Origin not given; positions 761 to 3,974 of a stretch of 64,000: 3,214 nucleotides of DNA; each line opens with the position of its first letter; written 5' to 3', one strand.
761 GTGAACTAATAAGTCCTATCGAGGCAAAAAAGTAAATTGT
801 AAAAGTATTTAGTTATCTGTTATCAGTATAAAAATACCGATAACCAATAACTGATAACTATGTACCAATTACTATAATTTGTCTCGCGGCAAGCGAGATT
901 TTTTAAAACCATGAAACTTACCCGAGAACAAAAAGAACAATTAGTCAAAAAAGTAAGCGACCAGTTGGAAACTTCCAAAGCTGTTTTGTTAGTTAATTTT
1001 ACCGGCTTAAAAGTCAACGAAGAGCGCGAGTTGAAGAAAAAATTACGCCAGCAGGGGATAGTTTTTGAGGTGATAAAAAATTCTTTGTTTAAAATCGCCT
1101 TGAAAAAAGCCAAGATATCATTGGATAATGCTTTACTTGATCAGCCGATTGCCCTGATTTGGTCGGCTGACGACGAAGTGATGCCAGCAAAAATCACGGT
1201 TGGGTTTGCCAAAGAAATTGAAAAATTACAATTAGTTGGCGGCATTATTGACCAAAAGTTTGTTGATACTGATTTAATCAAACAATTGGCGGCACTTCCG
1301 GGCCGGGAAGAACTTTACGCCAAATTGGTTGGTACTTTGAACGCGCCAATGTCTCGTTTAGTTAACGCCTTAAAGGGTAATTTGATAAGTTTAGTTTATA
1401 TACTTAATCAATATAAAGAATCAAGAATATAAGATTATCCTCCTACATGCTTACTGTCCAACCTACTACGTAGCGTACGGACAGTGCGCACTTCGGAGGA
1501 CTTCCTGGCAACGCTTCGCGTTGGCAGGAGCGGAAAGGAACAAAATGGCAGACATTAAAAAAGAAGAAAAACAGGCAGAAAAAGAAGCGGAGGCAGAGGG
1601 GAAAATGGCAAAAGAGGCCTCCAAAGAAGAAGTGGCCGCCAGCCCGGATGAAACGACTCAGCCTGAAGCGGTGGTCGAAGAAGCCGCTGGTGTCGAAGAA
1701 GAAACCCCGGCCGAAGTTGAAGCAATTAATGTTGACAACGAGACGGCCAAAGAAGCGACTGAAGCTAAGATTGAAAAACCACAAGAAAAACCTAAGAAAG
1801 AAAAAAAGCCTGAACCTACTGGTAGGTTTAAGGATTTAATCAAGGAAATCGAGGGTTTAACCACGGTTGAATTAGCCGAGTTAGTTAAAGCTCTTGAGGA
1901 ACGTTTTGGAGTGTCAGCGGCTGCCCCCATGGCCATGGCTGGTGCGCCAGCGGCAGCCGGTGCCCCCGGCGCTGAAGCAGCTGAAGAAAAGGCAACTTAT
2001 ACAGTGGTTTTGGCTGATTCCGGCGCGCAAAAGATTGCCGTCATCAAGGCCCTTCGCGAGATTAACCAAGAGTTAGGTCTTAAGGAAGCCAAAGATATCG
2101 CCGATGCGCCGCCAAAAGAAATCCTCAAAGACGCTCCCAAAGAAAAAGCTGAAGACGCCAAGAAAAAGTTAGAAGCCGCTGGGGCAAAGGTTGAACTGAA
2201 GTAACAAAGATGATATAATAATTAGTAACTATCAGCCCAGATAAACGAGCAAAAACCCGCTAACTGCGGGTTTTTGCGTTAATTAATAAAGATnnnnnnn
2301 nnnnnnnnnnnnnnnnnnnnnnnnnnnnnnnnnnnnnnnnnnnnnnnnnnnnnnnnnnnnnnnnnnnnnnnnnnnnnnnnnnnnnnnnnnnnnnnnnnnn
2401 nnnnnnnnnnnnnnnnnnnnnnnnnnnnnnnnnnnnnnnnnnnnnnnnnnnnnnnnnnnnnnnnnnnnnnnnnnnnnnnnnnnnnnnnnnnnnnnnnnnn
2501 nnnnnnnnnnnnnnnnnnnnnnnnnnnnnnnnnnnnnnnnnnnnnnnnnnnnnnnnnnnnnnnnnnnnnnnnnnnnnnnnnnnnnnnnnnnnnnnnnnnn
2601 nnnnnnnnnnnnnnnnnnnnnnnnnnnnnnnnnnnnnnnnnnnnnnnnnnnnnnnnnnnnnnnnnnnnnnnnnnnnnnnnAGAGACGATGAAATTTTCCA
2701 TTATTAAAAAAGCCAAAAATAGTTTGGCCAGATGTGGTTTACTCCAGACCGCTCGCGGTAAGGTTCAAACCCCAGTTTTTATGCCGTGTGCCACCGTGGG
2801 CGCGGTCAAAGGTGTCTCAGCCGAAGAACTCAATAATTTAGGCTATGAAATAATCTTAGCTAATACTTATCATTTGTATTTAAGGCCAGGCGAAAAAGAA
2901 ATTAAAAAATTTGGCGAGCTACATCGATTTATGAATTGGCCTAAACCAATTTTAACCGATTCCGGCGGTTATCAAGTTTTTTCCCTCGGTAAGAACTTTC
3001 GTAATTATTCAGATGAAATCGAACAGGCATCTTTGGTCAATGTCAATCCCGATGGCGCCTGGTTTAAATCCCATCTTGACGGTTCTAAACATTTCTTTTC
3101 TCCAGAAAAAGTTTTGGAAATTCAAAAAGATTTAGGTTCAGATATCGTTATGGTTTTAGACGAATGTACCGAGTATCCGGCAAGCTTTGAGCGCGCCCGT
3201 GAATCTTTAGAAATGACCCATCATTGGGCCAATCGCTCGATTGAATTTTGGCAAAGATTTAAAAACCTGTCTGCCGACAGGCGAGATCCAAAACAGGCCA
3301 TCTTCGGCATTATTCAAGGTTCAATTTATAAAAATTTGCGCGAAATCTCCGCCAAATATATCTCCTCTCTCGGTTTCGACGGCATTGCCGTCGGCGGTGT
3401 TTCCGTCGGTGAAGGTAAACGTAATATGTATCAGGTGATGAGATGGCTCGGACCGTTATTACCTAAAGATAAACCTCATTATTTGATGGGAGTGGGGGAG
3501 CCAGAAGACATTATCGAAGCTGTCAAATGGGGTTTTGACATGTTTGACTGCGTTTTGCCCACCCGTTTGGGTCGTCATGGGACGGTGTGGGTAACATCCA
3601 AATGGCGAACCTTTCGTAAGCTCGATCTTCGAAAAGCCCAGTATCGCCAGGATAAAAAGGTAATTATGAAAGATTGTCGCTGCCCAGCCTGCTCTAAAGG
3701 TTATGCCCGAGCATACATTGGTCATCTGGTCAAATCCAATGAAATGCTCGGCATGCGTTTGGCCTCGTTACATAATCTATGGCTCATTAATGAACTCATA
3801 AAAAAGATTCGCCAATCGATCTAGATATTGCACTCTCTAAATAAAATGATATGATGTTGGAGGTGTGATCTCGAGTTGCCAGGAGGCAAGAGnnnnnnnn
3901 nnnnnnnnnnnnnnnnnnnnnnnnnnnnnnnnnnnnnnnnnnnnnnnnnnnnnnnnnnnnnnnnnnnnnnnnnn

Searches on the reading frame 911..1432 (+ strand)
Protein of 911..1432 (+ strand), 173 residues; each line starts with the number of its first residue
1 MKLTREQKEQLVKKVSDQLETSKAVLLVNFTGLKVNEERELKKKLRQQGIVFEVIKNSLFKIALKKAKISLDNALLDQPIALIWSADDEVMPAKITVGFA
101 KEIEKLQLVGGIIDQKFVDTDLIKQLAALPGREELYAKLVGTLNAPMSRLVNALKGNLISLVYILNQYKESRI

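Call 48: search_protein_families(library=pfam, proteins=[window:911-1432:+], max_evalue=0.001)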
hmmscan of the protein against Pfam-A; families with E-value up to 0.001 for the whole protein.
window:911-1432:+ (173 aa): 2 families
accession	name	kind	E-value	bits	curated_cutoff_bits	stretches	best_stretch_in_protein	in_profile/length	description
PF00466.25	Ribosomal_L10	-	1.7e-21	76.6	22.8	1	4-101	2-100/100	Ribosomal protein L10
PF08963.15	DUF1878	-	0.00086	20.2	23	0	6-64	44-102/110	Protein of unknown function (DUF1878)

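Call 66: find_homologous_proteins(query=window:911-1432:+, max_evalue=1e-10)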
Query window:911-1432:+ (173 aa): 216 proteins with E <= 1e-10 among 371 candidates; the best 120 are listed.
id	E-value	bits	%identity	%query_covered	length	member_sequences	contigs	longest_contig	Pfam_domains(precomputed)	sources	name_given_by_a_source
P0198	1.1e-99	349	100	100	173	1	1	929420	PF00466.26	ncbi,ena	-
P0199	3.4e-86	305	88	99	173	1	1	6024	PF00466.26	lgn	-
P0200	4.2e-86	305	87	99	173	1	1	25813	PF00466.26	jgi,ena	-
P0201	2.7e-85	302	87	99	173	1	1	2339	PF00466.26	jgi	jgi:large subunit ribosomal protein L10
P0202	1.2e-84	300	87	95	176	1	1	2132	PF00466.26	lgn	-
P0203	5.5e-84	298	85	100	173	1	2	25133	PF00466.26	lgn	-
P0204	4.0e-82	292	83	99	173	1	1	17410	PF00466.26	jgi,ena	-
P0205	1.3e-81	290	84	100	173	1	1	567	PF00466.26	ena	-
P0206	2.3e-81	289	82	100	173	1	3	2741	PF00466.26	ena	-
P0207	9.6e-81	287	82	100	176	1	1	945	PF00466.26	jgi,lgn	jgi:large subunit ribosomal protein L10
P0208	6.3e-80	284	81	99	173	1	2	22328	PF00466.26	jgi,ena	-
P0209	7.5e-79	281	79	100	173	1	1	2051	PF00466.26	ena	-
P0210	1.9e-78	280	82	100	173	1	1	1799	PF00466.26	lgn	-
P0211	1.7e-77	277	80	99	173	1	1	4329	PF00466.26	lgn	-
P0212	7.5e-77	274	79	99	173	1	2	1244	PF00466.26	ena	-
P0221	1.0e-66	242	68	99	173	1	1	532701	PF00466.26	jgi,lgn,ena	-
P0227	1.0e-65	238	66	100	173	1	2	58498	PF00466.26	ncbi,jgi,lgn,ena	ncbi:MAG: 50S ribosomal protein L10 [Patescibacteria group bacterium]|jgi:large subunit ribosomal pr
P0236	1.4e-63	231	66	99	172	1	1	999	PF00466.26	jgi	jgi:large subunit ribosomal protein L10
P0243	5.8e-63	229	62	100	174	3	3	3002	PF00466.26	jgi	jgi:large subunit ribosomal protein L10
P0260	8.0e-62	226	66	99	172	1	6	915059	PF00466.26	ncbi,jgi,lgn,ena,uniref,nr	ncbi:TPA: 50S ribosomal protein L10 [Candidatus Berkelbacteria bacterium]|uniref:Large ribosomal sub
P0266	1.9e-61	225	62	99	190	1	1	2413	PF00466.26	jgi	jgi:large subunit ribosomal protein L10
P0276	7.2e-61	223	61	100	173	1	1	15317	PF00466.26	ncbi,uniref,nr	ncbi:50S ribosomal protein L10 [Candidatus Berkelbacteria bacterium RBG_13_40_8]|uniref:Large riboso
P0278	7.3e-61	223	63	99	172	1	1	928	PF00466.26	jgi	jgi:large subunit ribosomal protein L10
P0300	6.4e-60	220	60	99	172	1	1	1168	PF00466.26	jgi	jgi:large subunit ribosomal protein L10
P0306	1.1e-59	219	62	100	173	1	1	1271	PF00466.26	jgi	jgi:large subunit ribosomal protein L10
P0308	1.3e-59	219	64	100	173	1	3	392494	PF00466.26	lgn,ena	-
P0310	1.7e-59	218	63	99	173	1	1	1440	PF00466.26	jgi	jgi:large subunit ribosomal protein L10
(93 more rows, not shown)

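Call 67: find_encoding_contigs(protein=P0260, flank=10000, max_places=1)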
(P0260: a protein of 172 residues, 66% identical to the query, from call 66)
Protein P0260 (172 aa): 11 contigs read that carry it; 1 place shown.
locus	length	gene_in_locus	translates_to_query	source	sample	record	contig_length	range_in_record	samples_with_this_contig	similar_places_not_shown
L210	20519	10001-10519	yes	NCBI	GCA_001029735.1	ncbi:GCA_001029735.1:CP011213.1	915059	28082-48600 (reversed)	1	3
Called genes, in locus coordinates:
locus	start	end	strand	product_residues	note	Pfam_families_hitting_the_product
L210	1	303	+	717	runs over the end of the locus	PF01751:Toprim, PF01131:Topoisom_bac, PF01396:Zn_ribbon_Top1, PF07754:Ribosomal_aS21 (faint), PF13248:Zn_ribbon_3 (faint), PF01396:Zn_ribbon_Top1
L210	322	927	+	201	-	PF21176:RecR_HhH, PF02132:RecR_ZnF, PF13662:Toprim_4, PF01751:Toprim, PF21175:RecR_C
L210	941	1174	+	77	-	-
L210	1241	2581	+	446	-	PF01406:tRNA-synt_1e, PF09334:tRNA-synt_1g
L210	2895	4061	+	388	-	-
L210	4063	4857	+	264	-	-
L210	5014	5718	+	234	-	-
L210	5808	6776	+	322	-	PF03462:PCRF, PF00472:RF-1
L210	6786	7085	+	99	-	PF02575:YbaB_DNA_bd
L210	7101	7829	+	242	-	PF02535:Zip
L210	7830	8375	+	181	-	PF01195:Pept_tRNA_hydro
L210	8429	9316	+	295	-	PF00687:Ribosomal_L1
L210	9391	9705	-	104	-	PF02599:CsrA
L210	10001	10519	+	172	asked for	PF00466:Ribosomal_L10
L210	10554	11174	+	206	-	PF16320:Ribosomal_L12_N, PF00542:Ribosomal_L12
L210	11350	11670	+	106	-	-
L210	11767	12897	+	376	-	PF01702:TGT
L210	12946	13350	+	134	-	-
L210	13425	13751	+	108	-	-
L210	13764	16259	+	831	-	PF26449:DUF8128, PF10412:TrwB_AAD_bind (faint)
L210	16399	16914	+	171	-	-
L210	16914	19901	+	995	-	PF26449:DUF8128, PF01935:DUF87 (weak), PF10412:TrwB_AAD_bind (weak)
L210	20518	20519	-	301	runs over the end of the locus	PF07549:Sec_GG (weak), PF02355:SecD_SecF_C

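Call 68: find_encoding_contigs(protein=P0308, flank=10000, max_places=1)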
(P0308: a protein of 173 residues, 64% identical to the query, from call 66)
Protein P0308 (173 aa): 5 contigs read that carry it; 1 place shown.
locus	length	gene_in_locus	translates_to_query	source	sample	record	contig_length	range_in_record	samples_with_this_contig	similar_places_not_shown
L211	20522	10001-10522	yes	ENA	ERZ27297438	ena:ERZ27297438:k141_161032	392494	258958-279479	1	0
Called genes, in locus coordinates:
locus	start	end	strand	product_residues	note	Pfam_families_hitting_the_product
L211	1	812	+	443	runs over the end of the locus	PF00133:tRNA-synt_1 (faint), PF01406:tRNA-synt_1e, PF09334:tRNA-synt_1g (faint), PF23493:CysS_C (weak)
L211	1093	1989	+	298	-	-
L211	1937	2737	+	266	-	-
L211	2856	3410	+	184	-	-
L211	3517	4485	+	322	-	PF03462:PCRF, PF00472:RF-1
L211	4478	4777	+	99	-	PF02575:YbaB_DNA_bd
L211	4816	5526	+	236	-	PF02535:Zip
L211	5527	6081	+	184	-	PF01195:Pept_tRNA_hydro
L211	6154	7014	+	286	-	PF00687:Ribosomal_L1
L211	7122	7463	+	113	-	-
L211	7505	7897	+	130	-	-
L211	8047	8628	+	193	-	PF20803:PaaX_M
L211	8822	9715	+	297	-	-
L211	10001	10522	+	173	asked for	PF00466:Ribosomal_L10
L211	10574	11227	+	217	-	-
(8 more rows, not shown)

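Call 69: find_encoding_contigs(protein=P0221, flank=10000, max_places=1)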
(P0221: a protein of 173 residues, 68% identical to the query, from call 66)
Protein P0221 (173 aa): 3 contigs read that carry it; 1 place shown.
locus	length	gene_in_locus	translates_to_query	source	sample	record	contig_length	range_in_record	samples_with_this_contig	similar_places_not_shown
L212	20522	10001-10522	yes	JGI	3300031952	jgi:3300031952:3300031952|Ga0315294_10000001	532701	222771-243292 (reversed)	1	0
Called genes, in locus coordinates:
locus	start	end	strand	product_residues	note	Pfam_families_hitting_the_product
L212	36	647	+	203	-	PF21176:RecR_HhH, PF02132:RecR_ZnF, PF01751:Toprim, PF13662:Toprim_4, PF21175:RecR_C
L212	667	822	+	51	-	-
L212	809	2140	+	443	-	PF01406:tRNA-synt_1e, PF09334:tRNA-synt_1g (faint), PF00133:tRNA-synt_1, PF23493:CysS_C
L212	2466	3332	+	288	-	-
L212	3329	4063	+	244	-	-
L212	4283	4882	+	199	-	-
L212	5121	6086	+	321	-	PF03462:PCRF, PF00472:RF-1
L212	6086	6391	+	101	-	PF02575:YbaB_DNA_bd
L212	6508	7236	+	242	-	PF02535:Zip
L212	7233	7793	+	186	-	PF01195:Pept_tRNA_hydro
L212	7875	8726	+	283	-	PF00687:Ribosomal_L1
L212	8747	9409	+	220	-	-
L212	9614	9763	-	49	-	-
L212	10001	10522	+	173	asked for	PF00466:Ribosomal_L10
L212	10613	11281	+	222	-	PF16320:Ribosomal_L12_N, PF00542:Ribosomal_L12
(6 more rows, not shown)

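Call 70: find_encoding_contigs(protein=P0200, flank=10000, max_places=1)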
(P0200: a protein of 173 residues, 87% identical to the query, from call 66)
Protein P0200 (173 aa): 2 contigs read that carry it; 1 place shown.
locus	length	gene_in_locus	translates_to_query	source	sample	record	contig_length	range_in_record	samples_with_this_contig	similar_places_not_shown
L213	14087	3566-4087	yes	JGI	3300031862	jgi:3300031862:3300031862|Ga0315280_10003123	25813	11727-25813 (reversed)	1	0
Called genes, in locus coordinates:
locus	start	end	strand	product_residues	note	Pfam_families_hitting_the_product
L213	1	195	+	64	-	PF02575:YbaB_DNA_bd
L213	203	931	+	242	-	PF02535:Zip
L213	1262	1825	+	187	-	PF01195:Pept_tRNA_hydro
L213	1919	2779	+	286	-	PF00687:Ribosomal_L1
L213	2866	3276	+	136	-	-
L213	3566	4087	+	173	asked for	PF00466:Ribosomal_L10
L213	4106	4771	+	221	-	PF16320:Ribosomal_L12_N, PF00542:Ribosomal_L12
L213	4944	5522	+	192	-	-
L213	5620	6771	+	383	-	PF01702:TGT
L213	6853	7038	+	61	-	-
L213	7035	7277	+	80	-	-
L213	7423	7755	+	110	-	-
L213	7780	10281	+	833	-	PF26449:DUF8128, PF02534:T4SS-DNA_transf (faint), PF10412:TrwB_AAD_bind (faint)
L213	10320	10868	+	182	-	-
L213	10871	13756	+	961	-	PF26449:DUF8128, PF01935:DUF87 (faint), PF10412:TrwB_AAD_bind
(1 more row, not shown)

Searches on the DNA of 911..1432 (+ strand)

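Call 73: search_rna_families(sources=[L210, L211, L212, L213], threshold=gathering)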
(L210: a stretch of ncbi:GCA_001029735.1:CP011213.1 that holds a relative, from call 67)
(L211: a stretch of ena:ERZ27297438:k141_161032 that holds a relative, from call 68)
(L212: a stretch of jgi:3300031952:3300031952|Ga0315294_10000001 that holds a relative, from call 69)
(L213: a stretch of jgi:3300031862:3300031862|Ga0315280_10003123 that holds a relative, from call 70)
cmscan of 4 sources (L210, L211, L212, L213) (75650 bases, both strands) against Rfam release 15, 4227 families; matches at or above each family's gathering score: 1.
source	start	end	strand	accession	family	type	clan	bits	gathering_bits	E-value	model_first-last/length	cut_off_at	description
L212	9849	10005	+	RF00557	L10_leader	Cis-reg; leader;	-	44.1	44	0.00097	1-138/138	no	Ribosomal protein L10 leader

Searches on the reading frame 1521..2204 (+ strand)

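Call 48: search_protein_families(library=pfam, proteins=[window:1521-2204:+], max_evalue=0.001)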
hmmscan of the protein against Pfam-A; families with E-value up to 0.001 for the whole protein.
window:1521-2204:+ (227 aa): 2 families
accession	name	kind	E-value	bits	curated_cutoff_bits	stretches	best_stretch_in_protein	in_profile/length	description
PF00542.24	Ribosomal_L12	-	7.4e-22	77.9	25.9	1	160-227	1-67/67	Ribosomal protein L7/L12 C-terminal domain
PF16320.10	Ribosomal_L12_N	-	4.5e-17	61.9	25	1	104-148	3-47/48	Ribosomal protein L7/L12 dimerisation domain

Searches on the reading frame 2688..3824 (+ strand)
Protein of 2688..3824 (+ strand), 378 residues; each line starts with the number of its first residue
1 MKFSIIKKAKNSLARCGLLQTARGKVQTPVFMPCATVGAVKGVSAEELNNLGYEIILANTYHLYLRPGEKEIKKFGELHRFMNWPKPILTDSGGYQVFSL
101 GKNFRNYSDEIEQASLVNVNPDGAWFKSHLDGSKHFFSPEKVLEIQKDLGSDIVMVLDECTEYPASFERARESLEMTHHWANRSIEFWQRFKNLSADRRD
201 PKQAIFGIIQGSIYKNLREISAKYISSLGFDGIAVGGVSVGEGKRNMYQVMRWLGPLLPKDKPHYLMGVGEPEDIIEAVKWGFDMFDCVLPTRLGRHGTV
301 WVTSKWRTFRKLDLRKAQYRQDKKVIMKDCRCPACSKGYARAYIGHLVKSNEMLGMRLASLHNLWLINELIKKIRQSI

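Call 48: search_protein_families(library=pfam, proteins=[window:2688-3824:+], max_evalue=0.001)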
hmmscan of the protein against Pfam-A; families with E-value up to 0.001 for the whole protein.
window:2688-3824:+ (378 aa): 1 family
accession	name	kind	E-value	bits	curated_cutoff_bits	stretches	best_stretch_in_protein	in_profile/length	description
PF01702.25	TGT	-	5.3e-136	453.8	26.3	1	14-378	3-339/357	Queuine tRNA-ribosyltransferase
